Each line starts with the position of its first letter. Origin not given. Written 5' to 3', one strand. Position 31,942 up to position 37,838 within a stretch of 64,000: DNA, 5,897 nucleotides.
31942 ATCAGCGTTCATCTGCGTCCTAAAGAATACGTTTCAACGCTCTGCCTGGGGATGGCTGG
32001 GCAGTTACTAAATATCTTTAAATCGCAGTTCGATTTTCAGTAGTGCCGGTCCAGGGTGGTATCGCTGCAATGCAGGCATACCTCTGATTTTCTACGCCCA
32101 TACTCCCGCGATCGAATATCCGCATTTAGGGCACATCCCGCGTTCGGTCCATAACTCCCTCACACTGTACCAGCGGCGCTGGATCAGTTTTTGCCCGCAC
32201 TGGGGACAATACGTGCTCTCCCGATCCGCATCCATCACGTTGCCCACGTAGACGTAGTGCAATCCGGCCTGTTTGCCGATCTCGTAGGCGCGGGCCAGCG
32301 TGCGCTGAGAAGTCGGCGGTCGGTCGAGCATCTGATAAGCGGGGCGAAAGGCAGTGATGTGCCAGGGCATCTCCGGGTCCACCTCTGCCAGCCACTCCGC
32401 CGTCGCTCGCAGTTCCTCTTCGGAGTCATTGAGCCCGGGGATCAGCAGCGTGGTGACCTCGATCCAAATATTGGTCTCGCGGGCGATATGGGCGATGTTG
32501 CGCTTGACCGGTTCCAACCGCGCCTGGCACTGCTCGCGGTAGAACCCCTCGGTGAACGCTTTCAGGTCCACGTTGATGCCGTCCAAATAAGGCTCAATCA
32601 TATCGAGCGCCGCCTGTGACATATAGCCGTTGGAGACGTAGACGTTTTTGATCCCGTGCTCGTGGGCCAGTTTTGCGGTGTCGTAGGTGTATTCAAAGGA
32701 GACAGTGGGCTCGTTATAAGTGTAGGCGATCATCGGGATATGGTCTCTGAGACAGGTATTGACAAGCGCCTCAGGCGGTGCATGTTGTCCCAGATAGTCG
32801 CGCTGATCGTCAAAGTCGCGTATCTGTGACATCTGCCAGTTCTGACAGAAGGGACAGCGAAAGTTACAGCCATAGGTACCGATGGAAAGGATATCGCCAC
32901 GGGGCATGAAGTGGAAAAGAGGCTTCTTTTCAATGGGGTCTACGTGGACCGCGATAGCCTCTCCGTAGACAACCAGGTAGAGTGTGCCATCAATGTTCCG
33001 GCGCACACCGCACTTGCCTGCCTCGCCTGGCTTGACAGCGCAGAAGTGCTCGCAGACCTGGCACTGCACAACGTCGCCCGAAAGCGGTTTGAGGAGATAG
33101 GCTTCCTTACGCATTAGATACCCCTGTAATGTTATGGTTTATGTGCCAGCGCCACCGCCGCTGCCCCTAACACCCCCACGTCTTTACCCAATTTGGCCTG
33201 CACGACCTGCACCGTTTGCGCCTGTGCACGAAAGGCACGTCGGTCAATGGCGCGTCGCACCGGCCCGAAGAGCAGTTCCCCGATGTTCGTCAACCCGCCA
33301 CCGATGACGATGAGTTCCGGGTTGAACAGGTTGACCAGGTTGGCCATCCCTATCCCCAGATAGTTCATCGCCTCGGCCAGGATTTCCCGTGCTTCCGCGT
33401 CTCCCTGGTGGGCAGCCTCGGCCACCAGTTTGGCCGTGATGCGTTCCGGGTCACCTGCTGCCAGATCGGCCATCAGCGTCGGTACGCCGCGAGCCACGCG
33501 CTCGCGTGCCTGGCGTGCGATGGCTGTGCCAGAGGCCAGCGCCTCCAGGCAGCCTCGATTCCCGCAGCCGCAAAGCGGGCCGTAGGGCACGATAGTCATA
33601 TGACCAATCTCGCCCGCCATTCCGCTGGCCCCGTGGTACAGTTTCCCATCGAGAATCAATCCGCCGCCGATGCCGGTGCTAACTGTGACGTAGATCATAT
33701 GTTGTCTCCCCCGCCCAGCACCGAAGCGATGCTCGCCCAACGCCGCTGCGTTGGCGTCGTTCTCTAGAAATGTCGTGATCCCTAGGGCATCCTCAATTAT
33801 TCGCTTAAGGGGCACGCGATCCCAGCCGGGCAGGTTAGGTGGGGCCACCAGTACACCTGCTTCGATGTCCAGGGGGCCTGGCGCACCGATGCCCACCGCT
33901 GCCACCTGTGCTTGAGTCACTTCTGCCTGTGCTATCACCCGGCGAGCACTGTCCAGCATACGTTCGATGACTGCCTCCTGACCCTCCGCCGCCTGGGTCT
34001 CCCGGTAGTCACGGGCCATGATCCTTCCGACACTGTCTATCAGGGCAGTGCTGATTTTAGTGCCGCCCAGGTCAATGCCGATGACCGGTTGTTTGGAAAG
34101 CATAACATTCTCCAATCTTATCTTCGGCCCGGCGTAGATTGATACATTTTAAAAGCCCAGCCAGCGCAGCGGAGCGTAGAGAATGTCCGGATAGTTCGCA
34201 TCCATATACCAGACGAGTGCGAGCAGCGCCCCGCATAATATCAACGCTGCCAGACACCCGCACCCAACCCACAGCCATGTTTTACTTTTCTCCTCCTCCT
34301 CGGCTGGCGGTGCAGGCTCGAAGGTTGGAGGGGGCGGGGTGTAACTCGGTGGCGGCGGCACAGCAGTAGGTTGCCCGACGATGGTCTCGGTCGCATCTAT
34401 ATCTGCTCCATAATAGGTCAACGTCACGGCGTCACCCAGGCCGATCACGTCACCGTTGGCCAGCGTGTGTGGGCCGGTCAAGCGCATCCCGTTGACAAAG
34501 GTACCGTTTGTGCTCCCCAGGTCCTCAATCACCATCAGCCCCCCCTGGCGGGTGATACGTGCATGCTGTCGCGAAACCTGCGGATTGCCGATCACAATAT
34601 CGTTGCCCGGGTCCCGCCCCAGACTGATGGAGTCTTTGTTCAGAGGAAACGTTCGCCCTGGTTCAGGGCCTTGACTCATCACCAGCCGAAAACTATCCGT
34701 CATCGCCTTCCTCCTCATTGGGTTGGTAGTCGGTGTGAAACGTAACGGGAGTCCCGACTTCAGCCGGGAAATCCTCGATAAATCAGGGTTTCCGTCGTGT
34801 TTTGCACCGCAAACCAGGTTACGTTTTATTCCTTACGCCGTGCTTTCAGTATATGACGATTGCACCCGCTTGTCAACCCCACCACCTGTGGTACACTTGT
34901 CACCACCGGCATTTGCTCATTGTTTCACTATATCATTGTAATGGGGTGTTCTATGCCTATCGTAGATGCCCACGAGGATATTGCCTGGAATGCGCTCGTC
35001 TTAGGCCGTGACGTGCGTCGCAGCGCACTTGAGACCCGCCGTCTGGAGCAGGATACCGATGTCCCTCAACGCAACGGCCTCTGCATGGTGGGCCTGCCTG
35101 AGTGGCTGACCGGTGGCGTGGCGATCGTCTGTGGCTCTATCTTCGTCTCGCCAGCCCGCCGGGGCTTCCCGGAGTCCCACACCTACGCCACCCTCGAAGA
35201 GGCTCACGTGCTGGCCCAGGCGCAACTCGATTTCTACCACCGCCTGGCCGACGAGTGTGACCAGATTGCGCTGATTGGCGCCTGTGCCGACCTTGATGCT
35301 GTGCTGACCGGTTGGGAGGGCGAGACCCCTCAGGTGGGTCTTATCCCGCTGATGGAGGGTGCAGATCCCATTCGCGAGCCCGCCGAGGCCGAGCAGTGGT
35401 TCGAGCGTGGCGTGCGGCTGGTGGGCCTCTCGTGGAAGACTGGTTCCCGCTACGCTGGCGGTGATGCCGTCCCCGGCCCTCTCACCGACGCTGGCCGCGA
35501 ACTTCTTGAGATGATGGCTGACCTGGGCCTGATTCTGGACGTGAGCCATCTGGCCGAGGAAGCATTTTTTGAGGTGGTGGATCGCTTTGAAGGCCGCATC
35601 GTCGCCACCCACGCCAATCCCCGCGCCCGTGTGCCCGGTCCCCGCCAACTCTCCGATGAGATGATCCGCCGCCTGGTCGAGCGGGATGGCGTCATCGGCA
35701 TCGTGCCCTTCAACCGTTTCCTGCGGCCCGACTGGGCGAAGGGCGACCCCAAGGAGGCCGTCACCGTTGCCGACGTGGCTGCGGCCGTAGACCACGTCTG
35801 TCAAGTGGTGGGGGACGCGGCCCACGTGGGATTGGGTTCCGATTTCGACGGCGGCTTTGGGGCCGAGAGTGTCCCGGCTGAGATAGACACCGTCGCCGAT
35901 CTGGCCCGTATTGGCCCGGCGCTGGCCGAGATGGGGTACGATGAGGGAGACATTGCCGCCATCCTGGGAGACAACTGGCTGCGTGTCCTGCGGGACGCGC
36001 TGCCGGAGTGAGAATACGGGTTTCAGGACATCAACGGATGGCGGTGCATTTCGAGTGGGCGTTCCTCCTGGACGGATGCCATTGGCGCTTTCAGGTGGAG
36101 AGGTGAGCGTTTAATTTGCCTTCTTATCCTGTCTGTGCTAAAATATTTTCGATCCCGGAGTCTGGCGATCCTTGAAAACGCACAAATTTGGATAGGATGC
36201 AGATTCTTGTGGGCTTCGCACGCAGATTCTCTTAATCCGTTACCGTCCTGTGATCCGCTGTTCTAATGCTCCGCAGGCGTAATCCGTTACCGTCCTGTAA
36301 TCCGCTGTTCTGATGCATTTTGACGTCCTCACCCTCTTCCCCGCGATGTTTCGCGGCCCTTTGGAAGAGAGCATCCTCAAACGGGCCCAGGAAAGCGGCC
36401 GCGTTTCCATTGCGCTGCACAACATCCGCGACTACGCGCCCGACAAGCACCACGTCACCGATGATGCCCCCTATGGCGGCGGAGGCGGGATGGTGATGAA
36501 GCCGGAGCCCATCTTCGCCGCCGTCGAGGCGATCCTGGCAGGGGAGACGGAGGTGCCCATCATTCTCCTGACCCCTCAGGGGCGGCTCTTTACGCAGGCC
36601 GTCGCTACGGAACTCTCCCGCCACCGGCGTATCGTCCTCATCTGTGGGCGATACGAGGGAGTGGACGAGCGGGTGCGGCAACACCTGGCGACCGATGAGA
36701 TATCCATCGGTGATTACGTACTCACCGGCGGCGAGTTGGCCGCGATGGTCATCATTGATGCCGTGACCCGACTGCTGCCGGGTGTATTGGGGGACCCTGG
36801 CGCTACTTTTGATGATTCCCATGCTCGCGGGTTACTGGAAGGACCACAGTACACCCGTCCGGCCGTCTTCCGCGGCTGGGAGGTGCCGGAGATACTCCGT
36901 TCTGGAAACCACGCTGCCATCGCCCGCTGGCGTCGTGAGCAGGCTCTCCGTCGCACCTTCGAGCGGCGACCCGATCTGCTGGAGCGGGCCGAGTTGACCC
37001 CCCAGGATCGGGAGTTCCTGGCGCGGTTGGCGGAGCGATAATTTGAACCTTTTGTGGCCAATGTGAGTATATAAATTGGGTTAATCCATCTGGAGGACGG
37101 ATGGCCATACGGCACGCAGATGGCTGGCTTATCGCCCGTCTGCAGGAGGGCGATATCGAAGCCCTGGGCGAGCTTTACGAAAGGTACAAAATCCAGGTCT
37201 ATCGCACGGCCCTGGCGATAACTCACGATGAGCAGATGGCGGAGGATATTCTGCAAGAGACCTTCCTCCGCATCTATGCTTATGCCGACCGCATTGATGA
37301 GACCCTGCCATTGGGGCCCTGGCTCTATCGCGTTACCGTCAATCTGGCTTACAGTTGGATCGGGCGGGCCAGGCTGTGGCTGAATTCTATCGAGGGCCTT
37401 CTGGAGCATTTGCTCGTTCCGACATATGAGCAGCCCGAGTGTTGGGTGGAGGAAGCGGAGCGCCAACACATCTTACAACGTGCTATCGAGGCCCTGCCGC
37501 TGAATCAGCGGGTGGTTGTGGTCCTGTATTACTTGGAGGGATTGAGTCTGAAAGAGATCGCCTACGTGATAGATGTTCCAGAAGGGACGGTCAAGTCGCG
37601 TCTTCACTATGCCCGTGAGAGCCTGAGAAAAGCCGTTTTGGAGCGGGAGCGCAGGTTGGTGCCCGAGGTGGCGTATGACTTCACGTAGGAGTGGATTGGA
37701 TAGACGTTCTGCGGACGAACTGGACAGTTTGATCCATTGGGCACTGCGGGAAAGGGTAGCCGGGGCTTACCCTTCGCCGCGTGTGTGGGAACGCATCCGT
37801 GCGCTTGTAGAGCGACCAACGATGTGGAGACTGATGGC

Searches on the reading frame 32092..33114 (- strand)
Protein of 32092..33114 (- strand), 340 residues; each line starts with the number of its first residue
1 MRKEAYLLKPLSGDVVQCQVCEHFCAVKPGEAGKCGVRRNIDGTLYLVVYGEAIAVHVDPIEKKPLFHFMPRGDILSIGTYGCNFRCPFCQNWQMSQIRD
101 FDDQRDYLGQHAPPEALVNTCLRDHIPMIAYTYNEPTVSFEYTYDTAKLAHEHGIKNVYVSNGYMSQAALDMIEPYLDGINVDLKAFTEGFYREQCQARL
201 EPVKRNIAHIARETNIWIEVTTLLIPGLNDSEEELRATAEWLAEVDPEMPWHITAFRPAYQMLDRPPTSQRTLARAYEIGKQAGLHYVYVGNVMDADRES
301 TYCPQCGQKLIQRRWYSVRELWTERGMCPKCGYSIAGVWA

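Call 25: find_encoding_contigs(protein=window:32092-33114:-, flank=10000, max_places=1)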
Protein window:32092-33114:- (340 aa): 3 contigs read that carry it; 1 place shown.
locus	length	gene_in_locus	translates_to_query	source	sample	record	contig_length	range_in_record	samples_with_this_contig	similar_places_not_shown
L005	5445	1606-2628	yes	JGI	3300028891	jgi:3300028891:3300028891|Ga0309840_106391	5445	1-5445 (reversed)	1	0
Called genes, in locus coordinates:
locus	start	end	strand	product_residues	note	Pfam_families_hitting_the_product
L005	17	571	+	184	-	PF16697:Yop-YscD_cpl, PF00498:FHA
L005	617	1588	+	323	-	PF00480:ROK, PF01869:BcrAD_BadFG (faint)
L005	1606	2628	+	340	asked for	PF04055:Radical_SAM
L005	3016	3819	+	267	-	PF01875:Memo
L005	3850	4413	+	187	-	PF01871:AMMECR1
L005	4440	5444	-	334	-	?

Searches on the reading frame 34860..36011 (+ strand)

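Call 60: search_protein_families(library=pfam, proteins=[window:34860-36011:+], max_evalue=0.00001)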
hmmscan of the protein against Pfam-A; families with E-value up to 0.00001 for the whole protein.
window:34860-36011:+ (383 aa): 1 family
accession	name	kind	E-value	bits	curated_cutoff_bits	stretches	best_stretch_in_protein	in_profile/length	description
PF01244.27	Peptidase_M19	-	7e-57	193.4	26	1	32-378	6-318/319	Membrane dipeptidase (Peptidase family M19)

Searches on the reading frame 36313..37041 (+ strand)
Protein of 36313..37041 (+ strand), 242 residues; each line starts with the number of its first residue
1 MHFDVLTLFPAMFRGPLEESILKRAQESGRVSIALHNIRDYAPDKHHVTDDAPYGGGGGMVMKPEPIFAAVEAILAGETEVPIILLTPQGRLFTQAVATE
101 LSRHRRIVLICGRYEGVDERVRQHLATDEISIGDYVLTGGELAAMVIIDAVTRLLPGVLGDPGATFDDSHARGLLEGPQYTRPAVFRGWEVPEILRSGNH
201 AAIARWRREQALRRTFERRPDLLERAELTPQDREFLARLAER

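Call 60: search_protein_families(library=pfam, proteins=[window:36313-37041:+], max_evalue=0.00001)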
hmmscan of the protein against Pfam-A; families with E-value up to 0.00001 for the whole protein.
window:36313-37041:+ (242 aa): 1 family
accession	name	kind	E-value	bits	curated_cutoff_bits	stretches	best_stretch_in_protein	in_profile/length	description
PF01746.26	tRNA_m1G_MT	-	1.8e-66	224.1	27.3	1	23-220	2-195/195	tRNA (Guanine-1)-methyltransferase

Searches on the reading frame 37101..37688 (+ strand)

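Call 60: search_protein_families(library=pfam, proteins=[window:37101-37688:+], max_evalue=0.00001)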
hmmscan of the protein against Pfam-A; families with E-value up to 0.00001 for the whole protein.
window:37101-37688:+ (195 aa): 4 families
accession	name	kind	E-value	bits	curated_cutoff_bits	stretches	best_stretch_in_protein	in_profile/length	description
PF08281.18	Sigma70_r4_2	-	1.1e-16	60.6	25.7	1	124-175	3-54/54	Sigma-70, region 4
PF04545.22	Sigma70_r4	-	1.8e-13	50.2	24.1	1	128-177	1-50/50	Sigma-70, region 4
PF04542.20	Sigma70_r2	-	5.4e-13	49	24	1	25-91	1-69/71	Sigma-70 region 2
PF07638.17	Sigma70_ECF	-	4.4e-08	33.7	21.1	1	130-178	134-182/185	ECF sigma factor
